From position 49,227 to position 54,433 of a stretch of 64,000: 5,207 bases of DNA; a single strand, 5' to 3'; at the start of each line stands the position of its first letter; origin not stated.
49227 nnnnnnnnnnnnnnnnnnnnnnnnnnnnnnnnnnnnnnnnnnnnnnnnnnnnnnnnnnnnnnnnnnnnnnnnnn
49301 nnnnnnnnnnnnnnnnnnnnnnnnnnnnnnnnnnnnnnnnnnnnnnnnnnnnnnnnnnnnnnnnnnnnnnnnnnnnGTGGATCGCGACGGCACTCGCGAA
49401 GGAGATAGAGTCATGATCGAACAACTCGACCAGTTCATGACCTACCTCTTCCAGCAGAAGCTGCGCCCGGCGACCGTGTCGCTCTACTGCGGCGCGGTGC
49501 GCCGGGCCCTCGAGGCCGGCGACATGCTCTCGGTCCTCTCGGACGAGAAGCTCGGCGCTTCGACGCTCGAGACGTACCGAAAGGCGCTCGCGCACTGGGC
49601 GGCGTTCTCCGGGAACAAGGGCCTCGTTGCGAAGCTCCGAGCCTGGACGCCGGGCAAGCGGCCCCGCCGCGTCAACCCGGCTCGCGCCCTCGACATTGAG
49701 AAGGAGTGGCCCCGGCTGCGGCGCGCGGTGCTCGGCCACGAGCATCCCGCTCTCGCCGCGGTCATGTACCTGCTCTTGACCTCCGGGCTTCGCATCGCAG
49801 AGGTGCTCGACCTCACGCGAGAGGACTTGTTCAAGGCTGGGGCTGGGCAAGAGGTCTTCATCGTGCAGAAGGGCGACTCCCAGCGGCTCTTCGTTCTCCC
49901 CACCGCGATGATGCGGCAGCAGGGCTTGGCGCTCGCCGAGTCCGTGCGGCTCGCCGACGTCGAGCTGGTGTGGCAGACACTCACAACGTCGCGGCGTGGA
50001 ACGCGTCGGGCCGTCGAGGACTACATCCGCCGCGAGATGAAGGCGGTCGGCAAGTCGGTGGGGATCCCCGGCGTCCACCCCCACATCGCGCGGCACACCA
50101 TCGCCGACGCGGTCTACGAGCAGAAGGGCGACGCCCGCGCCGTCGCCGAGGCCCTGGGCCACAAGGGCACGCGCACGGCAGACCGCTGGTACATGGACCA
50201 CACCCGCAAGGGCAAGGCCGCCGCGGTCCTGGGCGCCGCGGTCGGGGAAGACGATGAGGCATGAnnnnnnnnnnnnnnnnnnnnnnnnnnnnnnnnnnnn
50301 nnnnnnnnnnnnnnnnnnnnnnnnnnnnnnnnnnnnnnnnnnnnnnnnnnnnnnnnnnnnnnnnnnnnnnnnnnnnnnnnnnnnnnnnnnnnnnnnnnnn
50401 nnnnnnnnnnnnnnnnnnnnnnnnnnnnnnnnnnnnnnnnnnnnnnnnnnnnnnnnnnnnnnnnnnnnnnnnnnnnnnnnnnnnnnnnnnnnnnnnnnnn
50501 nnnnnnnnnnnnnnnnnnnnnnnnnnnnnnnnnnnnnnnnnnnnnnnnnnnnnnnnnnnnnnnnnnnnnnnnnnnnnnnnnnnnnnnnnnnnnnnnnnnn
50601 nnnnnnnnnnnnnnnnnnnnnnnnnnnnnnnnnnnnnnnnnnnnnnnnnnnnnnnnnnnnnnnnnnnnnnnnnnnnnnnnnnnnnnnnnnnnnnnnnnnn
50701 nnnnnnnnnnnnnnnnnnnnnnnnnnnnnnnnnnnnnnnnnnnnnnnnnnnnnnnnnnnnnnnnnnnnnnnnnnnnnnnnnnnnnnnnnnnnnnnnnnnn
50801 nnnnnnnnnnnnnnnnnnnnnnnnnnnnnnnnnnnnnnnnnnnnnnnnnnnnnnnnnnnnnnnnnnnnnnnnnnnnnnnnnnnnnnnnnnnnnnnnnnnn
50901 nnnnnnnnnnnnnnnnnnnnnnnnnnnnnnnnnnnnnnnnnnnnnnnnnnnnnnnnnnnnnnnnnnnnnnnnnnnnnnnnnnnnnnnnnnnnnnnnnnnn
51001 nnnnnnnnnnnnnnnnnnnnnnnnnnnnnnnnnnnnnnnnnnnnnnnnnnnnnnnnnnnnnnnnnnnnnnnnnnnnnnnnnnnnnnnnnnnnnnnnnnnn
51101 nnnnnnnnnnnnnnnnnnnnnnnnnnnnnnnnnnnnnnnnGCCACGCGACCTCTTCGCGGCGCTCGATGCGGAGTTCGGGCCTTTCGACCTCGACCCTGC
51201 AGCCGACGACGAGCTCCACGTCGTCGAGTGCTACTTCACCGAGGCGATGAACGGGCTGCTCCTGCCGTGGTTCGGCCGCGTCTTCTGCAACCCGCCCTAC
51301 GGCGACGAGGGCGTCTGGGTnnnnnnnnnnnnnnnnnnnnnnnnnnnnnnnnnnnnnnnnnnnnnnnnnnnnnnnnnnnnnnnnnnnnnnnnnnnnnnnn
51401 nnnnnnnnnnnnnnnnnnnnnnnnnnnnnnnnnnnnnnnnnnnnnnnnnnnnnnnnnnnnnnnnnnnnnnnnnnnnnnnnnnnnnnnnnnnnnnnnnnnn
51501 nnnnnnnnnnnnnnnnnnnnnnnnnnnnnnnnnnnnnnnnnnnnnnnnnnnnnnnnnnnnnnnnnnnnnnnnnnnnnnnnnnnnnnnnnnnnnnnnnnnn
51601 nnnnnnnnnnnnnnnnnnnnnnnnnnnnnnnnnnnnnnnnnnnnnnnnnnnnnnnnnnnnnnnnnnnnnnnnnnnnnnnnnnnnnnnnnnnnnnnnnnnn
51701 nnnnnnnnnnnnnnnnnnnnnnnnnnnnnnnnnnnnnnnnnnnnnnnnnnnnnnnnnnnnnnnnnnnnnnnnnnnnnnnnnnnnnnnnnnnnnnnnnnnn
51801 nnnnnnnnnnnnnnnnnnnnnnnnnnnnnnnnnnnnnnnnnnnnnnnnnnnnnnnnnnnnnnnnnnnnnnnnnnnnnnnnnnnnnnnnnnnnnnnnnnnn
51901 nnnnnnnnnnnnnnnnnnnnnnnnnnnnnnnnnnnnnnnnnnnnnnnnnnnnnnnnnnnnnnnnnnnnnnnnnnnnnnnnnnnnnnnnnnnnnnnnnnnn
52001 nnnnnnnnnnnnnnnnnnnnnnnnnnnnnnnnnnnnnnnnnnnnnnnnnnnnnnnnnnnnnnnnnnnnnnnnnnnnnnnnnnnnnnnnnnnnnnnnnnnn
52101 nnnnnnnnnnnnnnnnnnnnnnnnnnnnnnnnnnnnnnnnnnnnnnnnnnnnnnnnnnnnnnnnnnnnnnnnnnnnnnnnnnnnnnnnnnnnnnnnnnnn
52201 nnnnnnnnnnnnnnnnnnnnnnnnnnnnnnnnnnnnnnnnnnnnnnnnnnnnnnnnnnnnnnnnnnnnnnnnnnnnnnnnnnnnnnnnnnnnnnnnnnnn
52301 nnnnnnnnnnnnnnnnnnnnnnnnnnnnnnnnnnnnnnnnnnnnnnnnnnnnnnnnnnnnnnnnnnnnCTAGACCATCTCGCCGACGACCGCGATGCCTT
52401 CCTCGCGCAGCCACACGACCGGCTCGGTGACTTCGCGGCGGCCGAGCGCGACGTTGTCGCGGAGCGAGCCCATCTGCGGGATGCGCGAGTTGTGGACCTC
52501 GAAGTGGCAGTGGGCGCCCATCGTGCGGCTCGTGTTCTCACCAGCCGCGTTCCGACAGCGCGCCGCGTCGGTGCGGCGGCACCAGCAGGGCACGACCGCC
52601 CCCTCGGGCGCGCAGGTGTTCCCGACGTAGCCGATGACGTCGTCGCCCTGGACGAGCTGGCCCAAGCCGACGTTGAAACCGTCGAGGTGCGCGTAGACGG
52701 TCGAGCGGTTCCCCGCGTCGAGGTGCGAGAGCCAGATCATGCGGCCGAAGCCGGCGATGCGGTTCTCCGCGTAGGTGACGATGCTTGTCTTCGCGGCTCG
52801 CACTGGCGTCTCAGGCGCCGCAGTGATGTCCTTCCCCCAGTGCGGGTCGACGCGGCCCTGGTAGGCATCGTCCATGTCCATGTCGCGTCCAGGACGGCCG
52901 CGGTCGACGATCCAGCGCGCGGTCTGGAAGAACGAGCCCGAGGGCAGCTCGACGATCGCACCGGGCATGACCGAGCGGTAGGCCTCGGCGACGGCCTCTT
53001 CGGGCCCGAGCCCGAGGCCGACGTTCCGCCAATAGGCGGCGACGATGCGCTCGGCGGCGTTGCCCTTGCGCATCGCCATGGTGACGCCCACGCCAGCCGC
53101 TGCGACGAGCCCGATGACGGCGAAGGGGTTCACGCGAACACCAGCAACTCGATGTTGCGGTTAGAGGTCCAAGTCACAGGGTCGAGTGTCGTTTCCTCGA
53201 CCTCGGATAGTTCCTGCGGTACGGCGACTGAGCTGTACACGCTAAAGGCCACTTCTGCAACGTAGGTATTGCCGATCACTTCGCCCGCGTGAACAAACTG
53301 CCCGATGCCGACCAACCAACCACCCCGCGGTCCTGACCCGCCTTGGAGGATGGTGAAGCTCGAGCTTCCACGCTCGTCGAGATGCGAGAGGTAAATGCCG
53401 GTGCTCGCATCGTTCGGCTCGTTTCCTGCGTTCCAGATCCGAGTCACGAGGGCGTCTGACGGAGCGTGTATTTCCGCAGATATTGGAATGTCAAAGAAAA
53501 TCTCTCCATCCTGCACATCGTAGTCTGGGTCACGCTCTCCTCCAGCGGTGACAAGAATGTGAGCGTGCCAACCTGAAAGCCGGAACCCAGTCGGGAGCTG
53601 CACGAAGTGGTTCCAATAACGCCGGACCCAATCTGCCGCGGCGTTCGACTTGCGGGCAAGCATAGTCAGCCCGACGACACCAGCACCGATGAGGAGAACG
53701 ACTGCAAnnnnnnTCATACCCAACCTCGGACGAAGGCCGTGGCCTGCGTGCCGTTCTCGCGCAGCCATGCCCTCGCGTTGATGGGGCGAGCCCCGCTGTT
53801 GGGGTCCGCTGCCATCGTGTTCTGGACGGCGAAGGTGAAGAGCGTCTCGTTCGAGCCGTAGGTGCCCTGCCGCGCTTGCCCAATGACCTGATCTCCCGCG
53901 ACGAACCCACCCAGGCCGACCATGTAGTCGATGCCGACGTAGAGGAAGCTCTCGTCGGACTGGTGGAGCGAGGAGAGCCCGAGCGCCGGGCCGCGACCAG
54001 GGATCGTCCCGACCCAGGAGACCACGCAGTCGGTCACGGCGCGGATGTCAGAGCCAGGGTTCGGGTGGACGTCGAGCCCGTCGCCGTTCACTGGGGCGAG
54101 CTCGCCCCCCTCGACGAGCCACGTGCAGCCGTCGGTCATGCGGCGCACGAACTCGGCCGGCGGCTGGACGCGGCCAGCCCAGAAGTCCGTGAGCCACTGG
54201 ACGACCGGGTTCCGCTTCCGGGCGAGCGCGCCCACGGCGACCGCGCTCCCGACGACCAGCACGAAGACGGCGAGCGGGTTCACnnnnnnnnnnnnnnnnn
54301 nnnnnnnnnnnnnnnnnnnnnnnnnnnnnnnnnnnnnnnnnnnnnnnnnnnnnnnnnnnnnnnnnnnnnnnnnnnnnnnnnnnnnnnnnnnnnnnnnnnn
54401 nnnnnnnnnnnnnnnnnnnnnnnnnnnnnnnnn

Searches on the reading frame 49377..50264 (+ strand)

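Call 43: search_protein_families(library=pfam, proteins=[window:49377-50264:+], max_evalue=0.01)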
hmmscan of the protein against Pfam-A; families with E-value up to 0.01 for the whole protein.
window:49377-50264:+ (295 aa): 1 family
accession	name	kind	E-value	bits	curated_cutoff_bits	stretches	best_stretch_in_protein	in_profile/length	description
PF00589.27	Phage_integrase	-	1.6e-14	54.5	27.1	1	126-276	24-169/172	Phage integrase family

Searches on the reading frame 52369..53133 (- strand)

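Call 44: search_protein_families(library=pfam, proteins=[window:52369-53133:-], max_evalue=0.01)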
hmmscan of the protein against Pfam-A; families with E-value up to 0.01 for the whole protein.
window:52369-53133:- (254 aa): 1 family
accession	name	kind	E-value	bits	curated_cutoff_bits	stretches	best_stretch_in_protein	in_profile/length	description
PF01551.29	Peptidase_M23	-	1.1e-16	61.2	28.7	1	97-175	2-77/96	Peptidase family M23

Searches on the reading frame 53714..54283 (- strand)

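Call 44: search_protein_families(library=pfam, proteins=[window:53714-54283:-], max_evalue=0.01)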
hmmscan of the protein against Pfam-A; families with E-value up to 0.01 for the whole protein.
window:53714-54283:- (189 aa): 1 family
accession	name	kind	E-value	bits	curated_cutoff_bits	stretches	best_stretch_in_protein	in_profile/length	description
PF01551.29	Peptidase_M23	-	0.0027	18.3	28.7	1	68-154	4-88/96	Peptidase family M23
